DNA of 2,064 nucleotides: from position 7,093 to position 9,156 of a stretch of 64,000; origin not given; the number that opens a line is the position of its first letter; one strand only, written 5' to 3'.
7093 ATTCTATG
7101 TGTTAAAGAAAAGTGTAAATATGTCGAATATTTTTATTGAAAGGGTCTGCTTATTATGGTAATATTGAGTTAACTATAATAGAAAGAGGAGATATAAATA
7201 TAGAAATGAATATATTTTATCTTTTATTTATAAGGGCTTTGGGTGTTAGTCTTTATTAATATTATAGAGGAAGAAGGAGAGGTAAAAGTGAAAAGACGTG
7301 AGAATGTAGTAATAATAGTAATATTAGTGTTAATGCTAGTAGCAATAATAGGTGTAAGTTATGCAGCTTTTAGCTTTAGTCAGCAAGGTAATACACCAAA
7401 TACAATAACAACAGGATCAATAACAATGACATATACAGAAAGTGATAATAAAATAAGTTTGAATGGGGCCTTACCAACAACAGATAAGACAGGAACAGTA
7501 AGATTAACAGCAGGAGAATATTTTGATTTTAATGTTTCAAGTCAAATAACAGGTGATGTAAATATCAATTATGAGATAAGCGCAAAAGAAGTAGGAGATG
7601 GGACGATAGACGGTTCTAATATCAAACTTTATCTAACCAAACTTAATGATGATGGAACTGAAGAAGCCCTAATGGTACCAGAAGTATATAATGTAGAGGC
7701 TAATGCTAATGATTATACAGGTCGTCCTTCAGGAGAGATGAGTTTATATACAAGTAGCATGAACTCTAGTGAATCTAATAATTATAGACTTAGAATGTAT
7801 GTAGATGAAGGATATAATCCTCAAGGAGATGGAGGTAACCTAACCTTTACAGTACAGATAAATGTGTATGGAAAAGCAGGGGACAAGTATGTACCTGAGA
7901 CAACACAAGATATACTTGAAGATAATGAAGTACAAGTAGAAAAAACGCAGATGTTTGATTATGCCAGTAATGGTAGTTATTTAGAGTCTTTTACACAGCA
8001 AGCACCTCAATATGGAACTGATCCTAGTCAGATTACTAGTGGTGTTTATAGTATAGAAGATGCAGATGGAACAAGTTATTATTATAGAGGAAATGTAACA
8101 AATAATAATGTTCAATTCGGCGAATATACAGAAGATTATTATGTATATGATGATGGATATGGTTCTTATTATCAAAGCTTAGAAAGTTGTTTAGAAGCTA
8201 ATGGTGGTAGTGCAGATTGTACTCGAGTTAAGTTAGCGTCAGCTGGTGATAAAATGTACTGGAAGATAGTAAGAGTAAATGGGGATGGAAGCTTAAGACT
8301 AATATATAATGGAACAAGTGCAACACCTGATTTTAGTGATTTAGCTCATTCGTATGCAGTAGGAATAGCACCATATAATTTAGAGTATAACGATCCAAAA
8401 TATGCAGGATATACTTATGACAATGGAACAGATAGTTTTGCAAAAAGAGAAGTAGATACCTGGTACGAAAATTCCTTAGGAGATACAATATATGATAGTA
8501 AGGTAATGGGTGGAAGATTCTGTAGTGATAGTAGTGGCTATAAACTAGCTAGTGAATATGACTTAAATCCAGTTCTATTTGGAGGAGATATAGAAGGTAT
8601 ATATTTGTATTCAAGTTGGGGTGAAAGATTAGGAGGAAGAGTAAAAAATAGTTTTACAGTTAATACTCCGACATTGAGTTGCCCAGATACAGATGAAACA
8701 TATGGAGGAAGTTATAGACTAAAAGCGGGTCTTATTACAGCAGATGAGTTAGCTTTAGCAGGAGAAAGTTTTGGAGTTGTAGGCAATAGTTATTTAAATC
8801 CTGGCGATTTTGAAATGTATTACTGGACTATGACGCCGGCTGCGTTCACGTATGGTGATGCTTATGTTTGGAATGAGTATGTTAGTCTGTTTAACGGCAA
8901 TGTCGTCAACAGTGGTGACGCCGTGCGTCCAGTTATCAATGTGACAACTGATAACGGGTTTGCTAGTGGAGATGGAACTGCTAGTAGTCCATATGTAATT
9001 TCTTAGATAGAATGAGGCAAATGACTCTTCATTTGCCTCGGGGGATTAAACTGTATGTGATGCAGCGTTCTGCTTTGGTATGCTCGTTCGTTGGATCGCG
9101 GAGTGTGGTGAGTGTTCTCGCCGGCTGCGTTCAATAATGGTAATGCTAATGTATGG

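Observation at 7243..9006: DGR target is a SipW-cognate/TasA-like secreted protein with a DUF1566-like C-type-lectin C-terminus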

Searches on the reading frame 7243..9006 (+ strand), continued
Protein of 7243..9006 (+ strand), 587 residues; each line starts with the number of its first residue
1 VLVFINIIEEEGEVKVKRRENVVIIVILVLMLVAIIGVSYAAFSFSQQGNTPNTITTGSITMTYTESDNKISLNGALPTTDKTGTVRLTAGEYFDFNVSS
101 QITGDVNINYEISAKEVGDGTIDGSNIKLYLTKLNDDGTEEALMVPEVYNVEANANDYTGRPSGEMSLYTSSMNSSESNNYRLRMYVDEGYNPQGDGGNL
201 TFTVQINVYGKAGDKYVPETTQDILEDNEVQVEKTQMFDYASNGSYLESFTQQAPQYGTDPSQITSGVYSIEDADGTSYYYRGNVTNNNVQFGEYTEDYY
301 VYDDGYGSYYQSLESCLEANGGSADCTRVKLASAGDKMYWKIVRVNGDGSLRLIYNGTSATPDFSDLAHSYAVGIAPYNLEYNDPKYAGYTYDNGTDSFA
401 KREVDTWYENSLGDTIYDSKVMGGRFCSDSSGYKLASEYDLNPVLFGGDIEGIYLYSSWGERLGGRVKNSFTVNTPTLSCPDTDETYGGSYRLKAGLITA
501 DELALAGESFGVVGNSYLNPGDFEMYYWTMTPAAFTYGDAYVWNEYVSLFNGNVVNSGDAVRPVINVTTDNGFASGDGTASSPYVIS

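Call 35: search_protein_families(library=pfam, proteins=[P0195, P0214, P0261, P0217, P0260, P0250, P0174, P0204, P0186, P0238], max_evalue=0.01)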
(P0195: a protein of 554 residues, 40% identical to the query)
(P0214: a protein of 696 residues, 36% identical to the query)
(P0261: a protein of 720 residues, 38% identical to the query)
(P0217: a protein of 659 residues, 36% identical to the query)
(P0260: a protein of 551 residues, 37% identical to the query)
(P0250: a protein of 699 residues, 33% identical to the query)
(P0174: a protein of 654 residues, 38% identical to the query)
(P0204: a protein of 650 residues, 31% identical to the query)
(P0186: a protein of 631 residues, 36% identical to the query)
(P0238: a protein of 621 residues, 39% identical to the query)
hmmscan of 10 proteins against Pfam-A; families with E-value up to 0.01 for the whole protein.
P0195 (554 aa): 0 families

P0214 (696 aa): 1 family
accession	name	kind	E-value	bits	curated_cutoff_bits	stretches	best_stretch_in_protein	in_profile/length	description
PF12389.13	Peptidase_M73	-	3.9e-07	30.5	22.5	1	4-83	3-79/196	Camelysin metallo-endopeptidase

P0261 (720 aa): 0 families

P0217 (659 aa): 0 families

P0260 (551 aa): 1 family
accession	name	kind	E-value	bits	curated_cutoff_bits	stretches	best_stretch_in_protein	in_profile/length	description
PF12389.13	Peptidase_M73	-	7e-07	29.7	22.5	1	3-83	4-79/196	Camelysin metallo-endopeptidase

P0250 (699 aa): 0 families

P0174 (654 aa): 0 families

P0204 (650 aa): 0 families

P0186 (631 aa): 0 families

P0238 (621 aa): 0 families

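Call 36: predict_structure(alignment_id=A2)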
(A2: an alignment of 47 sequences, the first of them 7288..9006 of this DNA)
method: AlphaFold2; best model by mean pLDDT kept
length: 572 residues; sequences in the alignment: 47
mean_pLDDT: 83.0   pTM: 0.72
mean pLDDT of the five models: 83.0, 82.5, 82.5, 81.8, 81.5
residues with pLDDT >= 90: 280; 70-90: 180; 50-70: 71; < 50: 41
segments of 3 or more residues with pLDDT < 50: 1-5, 17-42, 197-201
pLDDT, mean of each block of 10 residues (from residue 1): 53 54 33 39 49 60 80 69 64 77 77 91 89 88 74 82 84 76 70 59 73 89 96 86 96 90 92 95 94 92 88 94 96 89 87 82 96 89 94 95 86 96 89 90 94 90 91 90 98 92 77 97 96 93 94 78 95 84
secondary structure, 60 per line:
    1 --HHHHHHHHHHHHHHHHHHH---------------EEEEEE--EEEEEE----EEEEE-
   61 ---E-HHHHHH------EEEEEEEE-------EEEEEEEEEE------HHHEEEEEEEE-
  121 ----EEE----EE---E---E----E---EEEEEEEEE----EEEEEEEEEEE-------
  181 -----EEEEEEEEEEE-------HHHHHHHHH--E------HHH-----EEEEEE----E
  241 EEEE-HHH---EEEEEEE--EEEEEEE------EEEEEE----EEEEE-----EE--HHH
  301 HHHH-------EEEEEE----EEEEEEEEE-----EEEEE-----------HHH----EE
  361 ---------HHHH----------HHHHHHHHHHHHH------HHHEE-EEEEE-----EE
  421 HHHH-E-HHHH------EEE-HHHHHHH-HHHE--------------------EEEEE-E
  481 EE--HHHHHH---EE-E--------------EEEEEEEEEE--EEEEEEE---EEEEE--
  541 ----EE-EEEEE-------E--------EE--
elements in order: H3-21 E37-42 E45-50 E55-59 H66-71 E78-85 E93-102 E112-119 E125-127 E150-158 E163-173 E186-196 H204-212 E230-235 E240-244 E252-258 E261-267 E274-279 E284-288 H298-304 E312-317 E322-330 E336-340 H370-373 H384-396 E409-413 H421-424 H428-431 E438-440 H442-448 E474-478 E480-482 H485-490 E512-521 E524-530 E534-538 E548-552

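Call 63: find_encoding_contigs(protein=P0001, flank=10000, max_places=3)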
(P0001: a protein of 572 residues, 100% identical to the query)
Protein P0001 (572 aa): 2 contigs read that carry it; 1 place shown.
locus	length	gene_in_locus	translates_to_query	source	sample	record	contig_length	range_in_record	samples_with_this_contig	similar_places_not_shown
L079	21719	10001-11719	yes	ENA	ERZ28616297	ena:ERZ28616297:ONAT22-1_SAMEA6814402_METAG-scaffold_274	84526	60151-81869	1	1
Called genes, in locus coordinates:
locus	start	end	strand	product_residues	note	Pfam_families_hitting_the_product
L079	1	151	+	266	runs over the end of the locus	PF00702:Hydrolase (weak), PF05116:S6PP (weak), PF08282:Hydrolase_3, PF05116:S6PP (weak)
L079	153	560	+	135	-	PF04266:ASCH (weak)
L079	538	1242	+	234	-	PF05116:S6PP, PF08282:Hydrolase_3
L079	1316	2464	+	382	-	PF01694:Rhomboid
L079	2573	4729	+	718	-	PF17764:PriA_3primeBD, PF00270:DEAD, PF04851:ResIII, PF18319:Zn_ribbon_PriA, PF00271:Helicase_C, PF18074:PriA_C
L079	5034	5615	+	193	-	-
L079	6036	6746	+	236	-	PF04542:Sigma70_r2, PF04545:Sigma70_r4, PF01381:HTH_3 (faint)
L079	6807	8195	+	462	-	PF16403:Bact_surface_Ig-like, PF01522:Polysacc_deac_1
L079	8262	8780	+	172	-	PF09419:PGP_phosphatase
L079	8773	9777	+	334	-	PF02421:FeoB_N (faint), PF00350:Dynamin_N (faint), PF04548:AIG1 (faint), PF00009:GTP_EFTU (faint), PF03193:RsgA_GTPase, PF01926:MMR_HSR1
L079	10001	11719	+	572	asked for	-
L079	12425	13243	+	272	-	-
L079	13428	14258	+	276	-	-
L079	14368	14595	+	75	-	PF27070:HTH_Rpn_C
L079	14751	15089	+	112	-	-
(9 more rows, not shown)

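Call 64: find_encoding_contigs(protein=P0108, flank=10000, max_places=3)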
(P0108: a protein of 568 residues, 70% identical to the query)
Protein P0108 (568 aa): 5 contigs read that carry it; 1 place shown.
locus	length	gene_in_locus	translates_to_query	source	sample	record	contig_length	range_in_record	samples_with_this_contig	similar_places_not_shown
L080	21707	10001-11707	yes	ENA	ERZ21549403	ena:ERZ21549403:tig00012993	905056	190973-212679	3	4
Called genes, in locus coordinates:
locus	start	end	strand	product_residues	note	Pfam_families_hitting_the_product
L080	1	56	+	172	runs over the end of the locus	PF12685:SpoIIIAH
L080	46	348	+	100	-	PF00196:GerE, PF04545:Sigma70_r4 (weak), PF08281:Sigma70_r4_2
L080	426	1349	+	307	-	PF10646:Germane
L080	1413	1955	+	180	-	-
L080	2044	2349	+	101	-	PF00581:Rhodanese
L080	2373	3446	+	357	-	PF02646:RmuC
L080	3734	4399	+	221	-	PF12227:DUF3603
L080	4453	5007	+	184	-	-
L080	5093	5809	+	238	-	PF01048:PNP_UDP_1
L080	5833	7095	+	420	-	PF05193:Peptidase_M16_C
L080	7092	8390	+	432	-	PF00675:Peptidase_M16, PF05193:Peptidase_M16_C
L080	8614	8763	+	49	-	-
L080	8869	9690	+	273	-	PF12784:PDDEXK_2 (weak)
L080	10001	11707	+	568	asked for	-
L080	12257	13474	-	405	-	PF13936:HTH_38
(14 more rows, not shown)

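Call 78: fold_search(model_id=the predicted structure, library=pdb)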
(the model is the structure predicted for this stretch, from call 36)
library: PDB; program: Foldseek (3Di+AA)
matches with E <= 10: 1716; with E <= 0.001: 4
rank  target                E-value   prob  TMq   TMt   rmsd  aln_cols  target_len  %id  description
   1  5vid_A                1.0e-04  0.41  0.11  0.14  19.5       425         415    8  Receptor binding domain of BoNT/B in complex with mini-protein binder Bot.0671.2 (released 2017-09-20)
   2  1phs                  1.1e-04  0.30  0.08  0.11  28.6       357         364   10  THE THREE-DIMENSIONAL STRUCTURE OF THE SEED STORAGE PROTEIN PHASEOLIN AT 3 ANGSTROMS RESOLUTION (released 1990-10-15)
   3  3pvm_B                4.5e-04  0.23  0.11  0.06  23.3       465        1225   10  Structure of Complement C5 in Complex with CVF (released 2011-01-19)
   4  4uzg                  9.3e-04  0.16  0.08  0.13  23.4       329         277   10  Crystal structure of group B streptococcus pilus 2b backbone protein SAK_1440 (released 2015-05-13)
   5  4lks_A                1.4e-03  0.99  0.14  0.38   8.2       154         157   12  Structure of CBM32-3 from a family 31 glycoside hydrolase from Clostridium perfringens in complex with galactose (released 2014-12-24)
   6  8zqf                  1.6e-03  0.97  0.15  0.33   8.8       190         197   10  Crystal structure of a novel alginate-binding carbohydrate binding module (released 2024-06-12)
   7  9g8h_A                1.7e-03  0.75  0.14  0.14  16.6       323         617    8  Crystal structure of a galactose oxidase in complex with galactose (released 2025-08-06)
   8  5vid_E                1.8e-03  0.20  0.11  0.13  19.0       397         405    8  Receptor binding domain of BoNT/B in complex with mini-protein binder Bot.0671.2 (released 2017-09-20)
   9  7vrn_I                1.9e-03  0.84  0.11  0.14  15.8       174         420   10  Structure of infectious bursal disease virus Gt strain (released 2022-03-30)
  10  9vql_A                1.9e-03  0.20  0.11  0.08  25.4       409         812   10  Cryo-EM structure of the dimeric Elapor1 mutant (released 2025-07-23)
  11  4a41                  2.1e-03  0.96  0.12  0.36  10.8       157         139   11  CpGH89CBM32-5, from Clostridium perfringens, in complex with galactose (released 2012-04-04)
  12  5mhm_B                2.1e-03  0.15  0.07  0.06  20.7       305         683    9  FXIIIa in complex with the inhibitor ZED1630 (released 2017-12-20)
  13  2xon_L                2.4e-03  0.93  0.13  0.36   9.9       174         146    8  Structure of TmCBM61 in complex with beta-1,4-galactotriose at 1.4 A resolution (released 2010-09-08)
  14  2xvk                  2.4e-03  0.44  0.10  0.06  18.2       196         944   11  crystal structure of alpha-xylosidase (GH31) from Cellvibrio japonicus in complex with 5-fluoro-alpha-D-xylopyranosyl fl (released 2011-04-13)
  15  4a44                  2.5e-03  0.97  0.12  0.38  10.3       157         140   10  CpGH89CBM32-5, from Clostridium perfringens, in complex with the Tn Antigen (released 2012-04-04)
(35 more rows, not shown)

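Call 80: search_protein_families(library=phrogs, proteins=[window:7288-9006:+], max_evalue=0.01)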
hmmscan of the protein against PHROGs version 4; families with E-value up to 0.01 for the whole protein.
window:7288-9006:+ (572 aa): 0 families

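Call 86: find_encoding_contigs(protein=P0211, flank=8000, max_places=3)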
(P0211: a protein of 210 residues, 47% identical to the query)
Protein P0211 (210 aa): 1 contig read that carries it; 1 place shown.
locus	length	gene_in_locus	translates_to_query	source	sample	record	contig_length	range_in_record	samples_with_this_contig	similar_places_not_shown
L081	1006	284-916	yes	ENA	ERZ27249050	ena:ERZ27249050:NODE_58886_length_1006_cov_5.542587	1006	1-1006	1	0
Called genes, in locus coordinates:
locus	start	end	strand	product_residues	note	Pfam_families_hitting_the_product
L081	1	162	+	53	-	?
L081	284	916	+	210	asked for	-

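Call 87: find_encoding_contigs(protein=P0166, flank=8000, max_places=3)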
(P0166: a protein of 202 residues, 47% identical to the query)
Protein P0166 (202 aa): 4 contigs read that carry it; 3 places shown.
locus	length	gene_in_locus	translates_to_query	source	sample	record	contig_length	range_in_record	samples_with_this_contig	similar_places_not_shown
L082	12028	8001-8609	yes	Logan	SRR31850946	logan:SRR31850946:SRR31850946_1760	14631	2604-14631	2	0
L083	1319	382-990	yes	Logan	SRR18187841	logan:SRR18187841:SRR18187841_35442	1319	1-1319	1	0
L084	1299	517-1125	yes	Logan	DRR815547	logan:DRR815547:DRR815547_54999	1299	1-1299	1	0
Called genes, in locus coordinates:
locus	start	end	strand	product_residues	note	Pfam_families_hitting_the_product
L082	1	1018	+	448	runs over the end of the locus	PF00772:DnaB, PF03796:DnaB_C, PF13481:AAA_25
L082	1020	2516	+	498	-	PF01476:LysM (weak), PF07501:G5, PF01551:Peptidase_M23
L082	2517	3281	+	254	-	PF00753:Lactamase_B, PF23023:Anti-Pycsar_Apyc1, PF16661:Lactamase_B_6 (faint), PF12706:Lactamase_B_2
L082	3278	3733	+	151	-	PF02590:SPOUT_MTase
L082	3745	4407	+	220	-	PF03167:UDG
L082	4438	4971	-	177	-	PF04011:LemA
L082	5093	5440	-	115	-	PF09671:Spore_GerQ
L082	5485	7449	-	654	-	PF00912:Transgly, PF00905:Transpeptidase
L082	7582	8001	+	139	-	-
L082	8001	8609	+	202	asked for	-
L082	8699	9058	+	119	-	-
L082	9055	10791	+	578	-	PF03485:Arg_tRNA_synt_N, PF00750:tRNA-synt_1d, PF05746:DALR_1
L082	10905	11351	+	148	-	-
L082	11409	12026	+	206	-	?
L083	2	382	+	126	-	?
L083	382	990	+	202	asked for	-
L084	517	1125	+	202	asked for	-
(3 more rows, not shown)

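Call 92: find_encoding_contigs(protein=P0002, flank=7000, max_places=2)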
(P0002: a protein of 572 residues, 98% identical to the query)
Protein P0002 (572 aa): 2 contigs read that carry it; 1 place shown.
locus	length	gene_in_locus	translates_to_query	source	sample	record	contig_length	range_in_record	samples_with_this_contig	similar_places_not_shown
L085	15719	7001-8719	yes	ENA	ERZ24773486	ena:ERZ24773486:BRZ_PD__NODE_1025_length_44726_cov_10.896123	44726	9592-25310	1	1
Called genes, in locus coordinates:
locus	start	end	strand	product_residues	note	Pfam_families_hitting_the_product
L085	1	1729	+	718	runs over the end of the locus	PF17764:PriA_3primeBD, PF00270:DEAD, PF04851:ResIII, PF18319:Zn_ribbon_PriA, PF00271:Helicase_C, PF18074:PriA_C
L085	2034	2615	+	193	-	-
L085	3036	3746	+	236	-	PF04542:Sigma70_r2, PF04545:Sigma70_r4, PF01381:HTH_3 (faint)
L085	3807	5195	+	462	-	PF16403:Bact_surface_Ig-like, PF01522:Polysacc_deac_1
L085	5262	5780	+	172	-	PF09419:PGP_phosphatase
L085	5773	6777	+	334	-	PF02421:FeoB_N (faint), PF00350:Dynamin_N (faint), PF04548:AIG1 (faint), PF00009:GTP_EFTU (faint), PF03193:RsgA_GTPase, PF01926:MMR_HSR1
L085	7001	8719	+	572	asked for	-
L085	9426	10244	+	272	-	-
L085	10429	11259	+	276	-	-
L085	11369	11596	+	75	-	PF27070:HTH_Rpn_C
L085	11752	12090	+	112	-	-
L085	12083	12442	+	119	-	-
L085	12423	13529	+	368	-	PF00078:RVT_1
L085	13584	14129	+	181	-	PF01765:RRF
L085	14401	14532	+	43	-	PF13958:ToxN_toxin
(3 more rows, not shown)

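Call 93: find_encoding_contigs(protein=P0003, flank=7000, max_places=2)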
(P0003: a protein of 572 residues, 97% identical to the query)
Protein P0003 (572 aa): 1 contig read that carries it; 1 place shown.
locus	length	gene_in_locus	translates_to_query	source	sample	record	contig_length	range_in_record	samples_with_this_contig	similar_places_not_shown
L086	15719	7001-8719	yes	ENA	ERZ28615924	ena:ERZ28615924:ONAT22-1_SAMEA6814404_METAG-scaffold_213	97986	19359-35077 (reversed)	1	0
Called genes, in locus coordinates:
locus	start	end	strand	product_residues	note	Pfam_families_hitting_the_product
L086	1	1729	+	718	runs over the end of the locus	PF17764:PriA_3primeBD, PF00270:DEAD, PF04851:ResIII, PF18319:Zn_ribbon_PriA, PF00271:Helicase_C, PF18074:PriA_C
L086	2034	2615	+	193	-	-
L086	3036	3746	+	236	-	PF04542:Sigma70_r2, PF04545:Sigma70_r4, PF01381:HTH_3 (faint)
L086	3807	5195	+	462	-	PF16403:Bact_surface_Ig-like, PF01522:Polysacc_deac_1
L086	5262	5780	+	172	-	PF09419:PGP_phosphatase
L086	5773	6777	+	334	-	PF02421:FeoB_N (faint), PF00350:Dynamin_N (faint), PF04548:AIG1 (faint), PF00009:GTP_EFTU (faint), PF03193:RsgA_GTPase, PF01926:MMR_HSR1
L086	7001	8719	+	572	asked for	-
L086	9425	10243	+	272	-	-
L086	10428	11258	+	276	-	-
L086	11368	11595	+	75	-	PF27070:HTH_Rpn_C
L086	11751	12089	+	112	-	-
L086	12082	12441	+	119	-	-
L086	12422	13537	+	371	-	PF00078:RVT_1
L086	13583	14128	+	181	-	PF01765:RRF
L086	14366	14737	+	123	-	PF13958:ToxN_toxin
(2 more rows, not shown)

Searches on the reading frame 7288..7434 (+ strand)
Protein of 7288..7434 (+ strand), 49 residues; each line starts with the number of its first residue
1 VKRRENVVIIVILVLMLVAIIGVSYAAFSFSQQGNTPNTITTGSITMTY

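Call 19: search_protein_families(library=ncbifam, proteins=[window:7288-7434:+], max_evalue=10)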
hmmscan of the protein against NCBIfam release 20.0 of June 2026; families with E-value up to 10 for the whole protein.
seq(49 aa): 5 families
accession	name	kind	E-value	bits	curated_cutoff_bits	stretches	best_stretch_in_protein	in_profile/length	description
TIGR04088.1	cognate_SipW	domain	0.0015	18.7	19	1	11-45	2-34/34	SipW-dependent-type signal peptide-containing protein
NF053838.1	hit_Bd0108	equivalog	0.02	15.4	40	1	12-44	4-34/94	predatory lifecycle switch protein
NF005435.1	PRK07021.1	equivalog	0.035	14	131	1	3-39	5-41/157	flagellar basal body-associated protein FliL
NF045974.1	conju_CD1108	subfamily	0.076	12.8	100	1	1-42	48-89/190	CD1108 family mobile element protein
NF042931.1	SAG1386_EF1546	equivalog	0.14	12.3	80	1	5-43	27-65/158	SAG1386/EF1546 family surface-associated protein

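Call 58: search_protein_families(library=ncbifam, alignment_id=A4, max_evalue=0.01)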
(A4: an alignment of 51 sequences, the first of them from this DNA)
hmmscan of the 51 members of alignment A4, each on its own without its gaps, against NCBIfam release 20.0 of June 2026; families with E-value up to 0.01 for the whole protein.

A. member 1, seq(49 aa): 1 family
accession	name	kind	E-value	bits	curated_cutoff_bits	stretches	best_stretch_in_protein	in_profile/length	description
TIGR04088.1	cognate_SipW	domain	0.0015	18.7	19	0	11-45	2-34/34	SipW-dependent-type signal peptide-containing protein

B. families by the number of members that match (of 51 scanned): 14 families
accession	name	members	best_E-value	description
NF045849.1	ICE_MMCAP2_0565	5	0.00084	Mbov_0395 family pilin-like conjugal transfer protein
TIGR04088.1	cognate_SipW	4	1e-05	SipW-dependent-type signal peptide-containing protein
NF042931.1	SAG1386_EF1546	2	0.00093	SAG1386/EF1546 family surface-associated protein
NF004285.1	PRK05696.1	2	0.0043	flagellar basal body-associated protein FliL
NF047342.1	symport_RbsU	1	0.0006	ribose/proton symporter RbsU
NF040613.1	F420_dehyd_FpoJ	1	0.0013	F420H2 dehydrogenase subunit FpoJ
NF047981.1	RC1041_fam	1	0.002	RC1041 family protein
NF010410.0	PRK13836.1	1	0.006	conjugal transfer protein TrbF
NF012206.1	LktA_tand_53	1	0.0064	tandem repeat-containing filamentous protein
NF009420.1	PRK12785.1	1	0.0067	flagellar basal body-associated protein FliL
NF045820.1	PgAcgDacpgdA_Strep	1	0.009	peptidoglycan-N-acetylglucosamine deacetylase PgdA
NF038218.1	IcmG_DotF_IVB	1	0.0092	type IVB secretion system protein IcmG/DotF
NF047909.1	CellAnchorMapZStrp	1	0.0093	cell division site-positioning protein MapZ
NF033904.1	LlsX_fam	1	0.0093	LlsX family protein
